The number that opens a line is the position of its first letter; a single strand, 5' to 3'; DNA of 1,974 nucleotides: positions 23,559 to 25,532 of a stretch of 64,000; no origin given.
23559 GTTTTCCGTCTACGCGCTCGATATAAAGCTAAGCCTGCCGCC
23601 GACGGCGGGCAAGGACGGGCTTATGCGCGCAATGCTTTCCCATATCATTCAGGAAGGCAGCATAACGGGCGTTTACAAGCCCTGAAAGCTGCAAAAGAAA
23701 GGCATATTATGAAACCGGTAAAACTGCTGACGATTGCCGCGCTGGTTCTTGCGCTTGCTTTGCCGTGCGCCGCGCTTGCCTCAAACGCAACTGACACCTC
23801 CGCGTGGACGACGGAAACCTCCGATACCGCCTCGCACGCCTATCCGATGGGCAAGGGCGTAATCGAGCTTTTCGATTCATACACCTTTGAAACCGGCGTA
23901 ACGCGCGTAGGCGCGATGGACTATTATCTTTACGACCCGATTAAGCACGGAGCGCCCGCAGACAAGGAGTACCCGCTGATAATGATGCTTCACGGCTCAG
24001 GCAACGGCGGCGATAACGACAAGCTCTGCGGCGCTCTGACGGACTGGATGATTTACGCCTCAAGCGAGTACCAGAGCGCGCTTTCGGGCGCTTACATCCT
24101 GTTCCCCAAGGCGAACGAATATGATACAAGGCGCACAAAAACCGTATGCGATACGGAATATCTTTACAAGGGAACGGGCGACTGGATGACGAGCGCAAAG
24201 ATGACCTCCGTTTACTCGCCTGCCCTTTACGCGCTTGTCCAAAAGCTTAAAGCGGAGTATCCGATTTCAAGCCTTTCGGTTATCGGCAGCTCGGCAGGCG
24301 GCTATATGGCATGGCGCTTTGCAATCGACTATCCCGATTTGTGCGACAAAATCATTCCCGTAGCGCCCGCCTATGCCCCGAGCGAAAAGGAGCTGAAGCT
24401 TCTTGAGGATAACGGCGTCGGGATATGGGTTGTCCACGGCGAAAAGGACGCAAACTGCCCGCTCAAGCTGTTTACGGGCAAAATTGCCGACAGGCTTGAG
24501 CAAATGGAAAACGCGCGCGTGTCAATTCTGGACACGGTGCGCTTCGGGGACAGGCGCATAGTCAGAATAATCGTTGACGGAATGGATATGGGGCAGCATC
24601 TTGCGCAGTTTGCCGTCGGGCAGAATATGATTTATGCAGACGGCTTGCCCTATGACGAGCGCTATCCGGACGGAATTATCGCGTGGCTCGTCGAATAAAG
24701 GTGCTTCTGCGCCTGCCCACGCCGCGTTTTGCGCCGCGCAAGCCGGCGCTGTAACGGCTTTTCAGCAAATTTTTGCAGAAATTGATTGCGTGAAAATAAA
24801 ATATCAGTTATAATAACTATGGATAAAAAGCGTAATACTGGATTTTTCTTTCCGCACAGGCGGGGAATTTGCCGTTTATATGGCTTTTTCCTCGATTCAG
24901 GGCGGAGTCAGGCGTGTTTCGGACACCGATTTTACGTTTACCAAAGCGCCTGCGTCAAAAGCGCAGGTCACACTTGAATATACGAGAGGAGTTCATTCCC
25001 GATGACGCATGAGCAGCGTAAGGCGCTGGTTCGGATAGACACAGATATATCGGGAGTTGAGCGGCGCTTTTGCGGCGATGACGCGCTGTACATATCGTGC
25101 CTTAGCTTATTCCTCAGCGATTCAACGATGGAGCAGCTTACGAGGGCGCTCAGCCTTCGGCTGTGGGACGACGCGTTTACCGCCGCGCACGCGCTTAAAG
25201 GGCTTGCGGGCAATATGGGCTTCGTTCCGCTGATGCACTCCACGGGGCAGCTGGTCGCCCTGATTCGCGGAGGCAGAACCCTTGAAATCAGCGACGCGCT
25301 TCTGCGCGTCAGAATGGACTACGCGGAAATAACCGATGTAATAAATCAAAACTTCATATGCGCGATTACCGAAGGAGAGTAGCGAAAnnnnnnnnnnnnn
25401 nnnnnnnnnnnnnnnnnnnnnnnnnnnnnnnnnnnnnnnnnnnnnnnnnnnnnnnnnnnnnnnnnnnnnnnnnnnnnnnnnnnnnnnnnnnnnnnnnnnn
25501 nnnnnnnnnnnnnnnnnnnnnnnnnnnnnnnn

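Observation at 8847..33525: Signalling supercluster: four stand-alone Hpt proteins wired to hybrid kinases and REC-containing c-di-GMP enzymes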

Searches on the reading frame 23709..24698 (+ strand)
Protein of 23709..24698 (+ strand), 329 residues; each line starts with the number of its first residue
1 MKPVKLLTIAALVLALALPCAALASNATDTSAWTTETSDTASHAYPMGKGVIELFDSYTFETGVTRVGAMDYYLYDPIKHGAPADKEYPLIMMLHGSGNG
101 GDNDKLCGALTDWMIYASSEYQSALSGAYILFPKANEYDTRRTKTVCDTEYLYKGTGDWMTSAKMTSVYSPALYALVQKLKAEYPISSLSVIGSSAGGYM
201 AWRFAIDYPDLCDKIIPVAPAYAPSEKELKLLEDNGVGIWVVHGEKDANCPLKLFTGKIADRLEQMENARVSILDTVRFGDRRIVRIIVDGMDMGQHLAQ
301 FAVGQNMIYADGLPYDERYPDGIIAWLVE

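Call 11: search_protein_families(library=pfam, proteins=[window:23709-24698:+], max_evalue=0.01)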
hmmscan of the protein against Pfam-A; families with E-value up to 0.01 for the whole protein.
window:23709-24698:+ (329 aa): 5 families
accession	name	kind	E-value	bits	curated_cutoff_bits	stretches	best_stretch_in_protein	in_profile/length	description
PF12146.15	Hydrolase_4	-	6.9e-07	29.3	27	1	173-227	62-116/239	Serine aminopeptidase, S33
PF00561.26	Abhydrolase_1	-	1e-05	25.8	25.8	1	169-226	51-104/245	alpha/beta hydrolase fold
PF00756.26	Esterase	-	2e-05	25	22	1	70-225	8-153/251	Putative esterase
PF00326.27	Peptidase_S9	-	0.0057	16.6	22.6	0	179-222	54-99/213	Prolyl oligopeptidase family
PF06028.17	DUF915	-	0.0093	15.8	22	0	172-209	88-125/255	Alpha/beta hydrolase of unknown function (DUF915)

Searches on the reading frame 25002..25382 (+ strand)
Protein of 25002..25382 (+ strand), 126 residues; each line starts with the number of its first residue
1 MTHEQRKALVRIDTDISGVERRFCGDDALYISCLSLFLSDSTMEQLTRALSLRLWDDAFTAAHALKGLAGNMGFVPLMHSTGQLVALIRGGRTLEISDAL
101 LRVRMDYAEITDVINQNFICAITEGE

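Call 4: search_protein_families(library=pfam, proteins=[window:25002-25382:+], max_evalue=0.01)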
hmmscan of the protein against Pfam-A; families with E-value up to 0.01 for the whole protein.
window:25002-25382:+ (126 aa): 1 family
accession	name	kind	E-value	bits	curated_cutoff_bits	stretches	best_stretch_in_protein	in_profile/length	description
PF01627.28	Hpt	-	2.1e-08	34.7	24.6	1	40-104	11-75/84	Hpt domain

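Call 20: find_encoding_contigs(protein=window:25002-25382:+, flank=10000, max_places=6)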
Protein window:25002-25382:+ (126 aa): 10 contigs read that carry it; 6 places shown.
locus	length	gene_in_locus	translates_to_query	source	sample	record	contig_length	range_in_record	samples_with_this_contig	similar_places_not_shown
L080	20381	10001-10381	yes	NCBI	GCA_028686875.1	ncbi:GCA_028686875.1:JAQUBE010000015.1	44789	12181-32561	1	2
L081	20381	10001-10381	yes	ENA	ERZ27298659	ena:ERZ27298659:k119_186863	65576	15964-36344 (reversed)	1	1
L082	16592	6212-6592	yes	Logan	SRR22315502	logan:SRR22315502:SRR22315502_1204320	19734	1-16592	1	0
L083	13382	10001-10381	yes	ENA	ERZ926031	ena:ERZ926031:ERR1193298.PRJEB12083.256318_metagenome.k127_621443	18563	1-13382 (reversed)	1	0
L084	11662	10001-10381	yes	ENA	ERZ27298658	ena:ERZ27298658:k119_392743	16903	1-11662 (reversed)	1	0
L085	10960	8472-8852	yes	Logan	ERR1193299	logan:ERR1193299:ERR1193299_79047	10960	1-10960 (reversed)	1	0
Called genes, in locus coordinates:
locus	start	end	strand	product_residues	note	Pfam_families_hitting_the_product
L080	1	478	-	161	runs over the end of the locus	PF00072:Response_reg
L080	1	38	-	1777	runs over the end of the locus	PF00990:GGDEF, PF00563:EAL, PF13188:PAS_8 (faint), PF08447:PAS_3, PF08448:PAS_4, PF08447:PAS_3 (weak), PF00990:GGDEF, PF00072:Response_reg, +3 more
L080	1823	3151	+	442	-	PF13487:HD_5, PF01966:HD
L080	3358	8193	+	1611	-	PF08447:PAS_3 (faint), PF00990:GGDEF, PF00072:Response_reg, PF00990:GGDEF, PF00563:EAL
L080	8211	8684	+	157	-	PF01161:PBP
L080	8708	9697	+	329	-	PF00756:Esterase (faint), PF00561:Abhydrolase_1 (weak), PF12146:Hydrolase_4 (weak)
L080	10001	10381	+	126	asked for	PF01627:Hpt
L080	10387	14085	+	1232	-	PF01339:CheB_methylest, PF03705:CheR_N, PF01739:CheR, PF13596:PAS_10, PF00512:HisKA (weak), PF02518:HATPase_c, PF00072:Response_reg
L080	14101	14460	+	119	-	-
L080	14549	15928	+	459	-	PF01547:SBP_bac_1, PF13416:SBP_bac_8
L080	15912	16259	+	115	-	-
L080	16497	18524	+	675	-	PF00512:HisKA, PF02518:HATPase_c, PF00072:Response_reg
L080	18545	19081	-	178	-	PF06908:YpsA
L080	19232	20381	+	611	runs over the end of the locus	PF13522:GATase_6, PF13537:GATase_7, PF00733:Asn_synthase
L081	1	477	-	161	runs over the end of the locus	PF00072:Response_reg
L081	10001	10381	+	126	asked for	PF01627:Hpt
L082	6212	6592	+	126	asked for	PF01627:Hpt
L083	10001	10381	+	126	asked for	PF01627:Hpt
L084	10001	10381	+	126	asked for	PF01627:Hpt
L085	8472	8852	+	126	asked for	PF01627:Hpt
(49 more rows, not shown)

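Call 34: search_protein_families(library=ncbifam, proteins=[window:25002-25382:+], max_evalue=0.001)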
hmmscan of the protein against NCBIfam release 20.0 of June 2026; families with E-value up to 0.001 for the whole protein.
window:25002-25382:+ (126 aa): 0 families

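Call 55: find_homologous_proteins(query=window:25002-25382:+, max_evalue=0.001)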
Query window:25002-25382:+ (126 aa): 177 proteins with E <= 0.001 among 185 candidates; the best 120 are listed.
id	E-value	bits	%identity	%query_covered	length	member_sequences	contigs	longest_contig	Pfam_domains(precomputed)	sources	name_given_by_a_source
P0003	4.6e-76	270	100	100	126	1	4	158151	PF01627.29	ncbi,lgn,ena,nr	ncbi:MAG: Hpt domain-containing protein [Eubacteriales bacterium]|nr:Hpt domain-containing protein [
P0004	4.2e-51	190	77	94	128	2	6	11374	PF01627.29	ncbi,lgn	-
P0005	1.3e-42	163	61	94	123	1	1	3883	PF01627.29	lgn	-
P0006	1.8e-42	162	61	94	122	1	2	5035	PF01627.29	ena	-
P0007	2.6e-42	162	60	94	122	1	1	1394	PF01627.29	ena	-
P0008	8.4e-42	160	65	94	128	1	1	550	PF01627.29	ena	-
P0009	3.5e-41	158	60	100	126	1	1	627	PF01627.29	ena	-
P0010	5.0e-41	157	60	100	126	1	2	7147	PF01627.29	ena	-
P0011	5.6e-41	157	60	100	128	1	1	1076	PF01627.29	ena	-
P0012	7.6e-41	157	59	99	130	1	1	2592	PF01627.29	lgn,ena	-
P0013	7.6e-41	157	61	94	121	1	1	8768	PF01627.29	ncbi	-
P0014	9.0e-41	157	59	94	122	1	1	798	PF01627.29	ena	-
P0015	1.9e-40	156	63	100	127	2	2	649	PF01627.29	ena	-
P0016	2.1e-40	155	58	100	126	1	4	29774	PF01627.29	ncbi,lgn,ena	-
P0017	2.4e-40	155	59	94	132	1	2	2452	PF01627.29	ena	-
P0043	2.6e-37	145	57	90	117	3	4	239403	PF01627.29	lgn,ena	-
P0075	7.5e-34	134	60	82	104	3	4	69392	PF01627.29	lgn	-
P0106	6.8e-32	128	53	94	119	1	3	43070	PF01627.29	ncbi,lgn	-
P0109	7.6e-32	128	53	92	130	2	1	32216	PF01627.29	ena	-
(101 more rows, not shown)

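Call 58: find_encoding_contigs(protein=P0043, flank=10000, max_places=1)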
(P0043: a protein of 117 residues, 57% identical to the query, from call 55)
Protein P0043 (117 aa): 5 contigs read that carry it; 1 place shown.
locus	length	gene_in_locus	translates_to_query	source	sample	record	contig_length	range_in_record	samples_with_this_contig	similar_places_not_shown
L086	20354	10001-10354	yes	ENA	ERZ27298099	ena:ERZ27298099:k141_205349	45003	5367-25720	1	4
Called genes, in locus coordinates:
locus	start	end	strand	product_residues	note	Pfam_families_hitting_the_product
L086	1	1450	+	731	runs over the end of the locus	PF00512:HisKA, PF02518:HATPase_c, PF00072:Response_reg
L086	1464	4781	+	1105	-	PF13188:PAS_8 (faint), PF13426:PAS_9 (faint), PF08447:PAS_3 (weak), PF00989:PAS (weak), PF08448:PAS_4, PF08447:PAS_3, PF00990:GGDEF, PF00072:Response_reg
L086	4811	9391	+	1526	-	PF00072:Response_reg, PF00990:GGDEF, PF00563:EAL, PF13188:PAS_8 (faint), PF08447:PAS_3 (weak), PF08448:PAS_4, PF08447:PAS_3, PF00990:GGDEF, +2 more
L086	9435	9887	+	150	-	PF01627:Hpt (weak)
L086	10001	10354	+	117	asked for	PF01627:Hpt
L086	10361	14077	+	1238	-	PF01339:CheB_methylest, PF03705:CheR_N, PF01739:CheR, PF13596:PAS_10, PF00512:HisKA, PF02518:HATPase_c, PF00072:Response_reg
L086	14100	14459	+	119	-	-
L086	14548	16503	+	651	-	PF00512:HisKA, PF02518:HATPase_c, PF00072:Response_reg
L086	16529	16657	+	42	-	-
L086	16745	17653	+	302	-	-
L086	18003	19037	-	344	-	PF00356:LacI, PF00532:Peripla_BP_1, PF13377:Peripla_BP_3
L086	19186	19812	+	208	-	PF02734:Dak2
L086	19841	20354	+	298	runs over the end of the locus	PF00701:DHDPS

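Call 59: find_encoding_contigs(protein=P0075, flank=10000, max_places=1)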
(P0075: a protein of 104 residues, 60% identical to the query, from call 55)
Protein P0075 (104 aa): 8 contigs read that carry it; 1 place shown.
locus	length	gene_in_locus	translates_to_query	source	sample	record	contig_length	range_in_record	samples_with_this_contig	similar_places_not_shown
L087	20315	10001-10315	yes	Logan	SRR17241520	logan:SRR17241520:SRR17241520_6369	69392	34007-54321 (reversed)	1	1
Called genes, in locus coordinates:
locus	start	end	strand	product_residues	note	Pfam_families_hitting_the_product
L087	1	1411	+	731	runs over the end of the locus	PF00512:HisKA, PF02518:HATPase_c, PF00072:Response_reg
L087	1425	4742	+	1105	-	PF13188:PAS_8 (faint), PF13426:PAS_9 (faint), PF08447:PAS_3 (weak), PF00989:PAS (weak), PF08448:PAS_4, PF08447:PAS_3 (weak), PF00990:GGDEF, PF00072:Response_reg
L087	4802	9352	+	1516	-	PF00072:Response_reg, PF00990:GGDEF, PF00563:EAL, PF00989:PAS (faint), PF08447:PAS_3 (weak), PF08448:PAS_4, PF08447:PAS_3, PF00990:GGDEF, +2 more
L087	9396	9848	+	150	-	PF01627:Hpt (weak)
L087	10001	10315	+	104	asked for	PF01627:Hpt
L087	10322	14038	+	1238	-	PF01339:CheB_methylest, PF03705:CheR_N (weak), PF01739:CheR, PF13596:PAS_10, PF00512:HisKA, PF02518:HATPase_c, PF00072:Response_reg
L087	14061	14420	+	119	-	-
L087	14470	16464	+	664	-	PF00512:HisKA, PF02518:HATPase_c, PF00072:Response_reg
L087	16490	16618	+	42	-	-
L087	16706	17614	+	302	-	-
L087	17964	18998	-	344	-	PF00356:LacI, PF00532:Peripla_BP_1, PF13377:Peripla_BP_3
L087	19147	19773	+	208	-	PF02734:Dak2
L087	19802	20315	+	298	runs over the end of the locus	PF00701:DHDPS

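Call 60: find_encoding_contigs(protein=P0109, flank=10000, max_places=1)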
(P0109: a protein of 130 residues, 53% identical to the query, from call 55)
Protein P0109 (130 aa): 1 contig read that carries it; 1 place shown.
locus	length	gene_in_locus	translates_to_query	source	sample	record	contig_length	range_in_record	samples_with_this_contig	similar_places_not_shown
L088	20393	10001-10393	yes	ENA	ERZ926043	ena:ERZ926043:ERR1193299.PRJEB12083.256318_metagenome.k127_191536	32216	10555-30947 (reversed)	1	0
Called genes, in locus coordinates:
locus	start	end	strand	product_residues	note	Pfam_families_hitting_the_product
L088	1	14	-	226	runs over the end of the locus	PF02463:SMC_N (faint), PF00005:ABC_tran, PF13304:AAA_21 (faint)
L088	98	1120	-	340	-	PF01636:APH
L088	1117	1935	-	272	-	PF00588:SpoU_methylase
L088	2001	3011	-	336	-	PF01208:URO-D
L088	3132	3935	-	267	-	-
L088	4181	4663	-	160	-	PF02525:Flavodoxin_2 (weak), PF03358:FMN_red (weak), PF12682:Flavodoxin_4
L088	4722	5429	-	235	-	PF08713:DNA_alkylation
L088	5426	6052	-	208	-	-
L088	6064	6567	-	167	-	-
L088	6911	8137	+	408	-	PF16254:DUF4910 (faint), PF04389:Peptidase_M28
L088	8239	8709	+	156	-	PF00583:Acetyltransf_1, PF13673:Acetyltransf_10, PF13508:Acetyltransf_7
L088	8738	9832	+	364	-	PF00132:Hexapep, PF14602:Hexapep_2 (faint)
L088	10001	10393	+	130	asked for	PF01627:Hpt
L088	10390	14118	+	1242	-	PF01339:CheB_methylest, PF03705:CheR_N, PF01739:CheR, PF13596:PAS_10, PF00512:HisKA, PF02518:HATPase_c, PF00072:Response_reg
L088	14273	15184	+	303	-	PF13353:Fer4_12 (faint), PF04055:Radical_SAM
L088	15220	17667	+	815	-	PF02901:PFL-like, PF01228:Gly_radical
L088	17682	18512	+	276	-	PF01544:CorA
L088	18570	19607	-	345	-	PF01212:Beta_elim_lyase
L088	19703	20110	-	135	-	PF03652:RuvX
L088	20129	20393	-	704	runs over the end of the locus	PF02378:PTS_EIIC, PF00563:EAL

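Call 61: find_encoding_contigs(protein=P0106, flank=10000, max_places=1)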
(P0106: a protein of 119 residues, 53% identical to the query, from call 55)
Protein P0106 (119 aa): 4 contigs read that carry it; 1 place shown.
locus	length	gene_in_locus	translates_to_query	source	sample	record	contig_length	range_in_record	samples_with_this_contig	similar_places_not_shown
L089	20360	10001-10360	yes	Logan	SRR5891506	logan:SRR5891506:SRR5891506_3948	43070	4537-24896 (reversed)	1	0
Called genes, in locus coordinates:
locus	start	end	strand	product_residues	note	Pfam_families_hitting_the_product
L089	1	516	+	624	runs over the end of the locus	-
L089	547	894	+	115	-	PF01627:Hpt (weak)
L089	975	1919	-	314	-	PF01544:CorA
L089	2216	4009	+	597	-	PF06580:His_kinase, PF02518:HATPase_c (weak)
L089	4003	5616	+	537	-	PF00072:Response_reg, PF00165:HTH_AraC (weak), PF12833:HTH_18, PF00165:HTH_AraC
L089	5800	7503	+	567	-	PF01547:SBP_bac_1 (weak)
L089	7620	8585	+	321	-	PF00528:BPD_transp_1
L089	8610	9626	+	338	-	-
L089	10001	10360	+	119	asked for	PF01627:Hpt (weak)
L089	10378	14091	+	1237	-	PF01339:CheB_methylest, PF03705:CheR_N, PF01739:CheR, PF13596:PAS_10, PF00512:HisKA (weak), PF02518:HATPase_c, PF00072:Response_reg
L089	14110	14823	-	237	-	PF04854:DUF624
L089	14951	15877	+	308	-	-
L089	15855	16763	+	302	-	-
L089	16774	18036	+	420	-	PF00709:Adenylsucc_synt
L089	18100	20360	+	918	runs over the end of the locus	PF01915:Glyco_hydro_3_C, PF14310:Fn3-like, PF00933:Glyco_hydro_3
